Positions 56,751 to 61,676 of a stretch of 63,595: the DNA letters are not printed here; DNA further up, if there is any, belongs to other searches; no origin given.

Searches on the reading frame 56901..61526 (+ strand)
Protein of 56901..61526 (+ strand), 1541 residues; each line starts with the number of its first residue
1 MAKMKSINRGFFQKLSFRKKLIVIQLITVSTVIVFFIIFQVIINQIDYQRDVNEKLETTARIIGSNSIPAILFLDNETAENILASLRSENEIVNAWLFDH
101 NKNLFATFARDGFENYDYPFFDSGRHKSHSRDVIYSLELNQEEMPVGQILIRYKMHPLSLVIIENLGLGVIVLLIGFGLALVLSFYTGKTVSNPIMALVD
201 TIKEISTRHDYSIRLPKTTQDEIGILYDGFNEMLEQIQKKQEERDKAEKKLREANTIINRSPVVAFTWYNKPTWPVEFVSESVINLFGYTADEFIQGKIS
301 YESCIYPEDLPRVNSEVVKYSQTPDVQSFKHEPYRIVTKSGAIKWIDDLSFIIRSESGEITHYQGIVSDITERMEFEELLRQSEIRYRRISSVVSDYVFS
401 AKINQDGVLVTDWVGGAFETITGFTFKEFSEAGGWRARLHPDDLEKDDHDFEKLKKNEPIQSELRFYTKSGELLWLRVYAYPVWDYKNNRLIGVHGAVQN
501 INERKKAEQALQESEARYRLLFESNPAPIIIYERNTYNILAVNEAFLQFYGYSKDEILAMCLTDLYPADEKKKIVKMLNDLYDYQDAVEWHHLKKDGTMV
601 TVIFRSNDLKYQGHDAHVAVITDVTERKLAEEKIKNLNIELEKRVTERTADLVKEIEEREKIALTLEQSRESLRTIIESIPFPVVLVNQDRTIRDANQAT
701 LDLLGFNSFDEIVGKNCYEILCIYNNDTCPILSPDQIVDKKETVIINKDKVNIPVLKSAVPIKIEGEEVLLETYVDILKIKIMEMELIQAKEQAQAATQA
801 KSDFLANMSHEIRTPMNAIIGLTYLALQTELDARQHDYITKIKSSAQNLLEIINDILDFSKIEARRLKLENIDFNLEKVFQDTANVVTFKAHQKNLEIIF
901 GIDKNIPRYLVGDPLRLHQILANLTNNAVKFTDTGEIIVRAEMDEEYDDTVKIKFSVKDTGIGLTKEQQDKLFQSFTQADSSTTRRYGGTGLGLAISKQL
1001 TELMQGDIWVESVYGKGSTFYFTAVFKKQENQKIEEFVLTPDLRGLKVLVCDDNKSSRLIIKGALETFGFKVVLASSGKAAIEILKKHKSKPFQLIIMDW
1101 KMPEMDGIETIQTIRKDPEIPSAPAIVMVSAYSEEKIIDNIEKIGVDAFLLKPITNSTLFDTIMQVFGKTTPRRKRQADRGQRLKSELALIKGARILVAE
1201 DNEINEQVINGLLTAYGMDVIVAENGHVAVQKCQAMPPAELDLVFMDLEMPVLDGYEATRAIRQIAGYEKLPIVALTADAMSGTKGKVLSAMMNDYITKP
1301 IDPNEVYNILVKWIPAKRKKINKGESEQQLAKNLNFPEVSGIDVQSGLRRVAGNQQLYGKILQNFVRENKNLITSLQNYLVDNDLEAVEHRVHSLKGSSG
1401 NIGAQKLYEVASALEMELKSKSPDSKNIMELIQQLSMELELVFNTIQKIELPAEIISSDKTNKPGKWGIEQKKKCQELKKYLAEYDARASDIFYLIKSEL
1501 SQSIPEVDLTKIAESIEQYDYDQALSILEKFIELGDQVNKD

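Call 78: search_protein_families(library=pfam, proteins=[window:56901-61526:+], max_evalue=0.001)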
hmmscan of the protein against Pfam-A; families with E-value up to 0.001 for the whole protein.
window:56901-61526:+ (1541 aa): 11 families
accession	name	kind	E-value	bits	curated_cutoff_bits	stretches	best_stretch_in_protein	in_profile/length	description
PF00072.30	Response_reg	-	1.4e-47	160.9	30.2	2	1048-1163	1-110/111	Response regulator receiver domain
PF08447.18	PAS_3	-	3.3e-37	127.1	25.6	2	278-367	3-89/89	PAS fold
PF13426.13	PAS_9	-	2.1e-36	124.8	27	4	528-626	3-103/103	PAS domain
PF02518.31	HATPase_c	-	2.9e-29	102.2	26.4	1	912-1023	1-106/111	Histidine kinase-, DNA gyrase B-, and HSP90-like ATPase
PF00512.31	HisKA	-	6.1e-20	71.5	26.9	1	800-864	1-65/66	His Kinase A (phospho-acceptor) domain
PF13188.13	PAS_8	-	6.9e-19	67.5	21.8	2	516-560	1-45/65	PAS domain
PF08448.16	PAS_4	-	1.8e-15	57.5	23.1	1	522-628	1-109/110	PAS fold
PF00989.32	PAS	-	2e-14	54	22.6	1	673-719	3-48/113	PAS fold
PF17152.10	CHASE8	-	1.7e-13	51.1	27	1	49-150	2-100/102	Periplasmic sensor domain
PF01627.28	Hpt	-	1.8e-13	50.9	24.6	1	1361-1441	2-80/84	Hpt domain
PF00672.30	HAMP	-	2e-07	31.7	25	1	188-238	3-52/53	HAMP domain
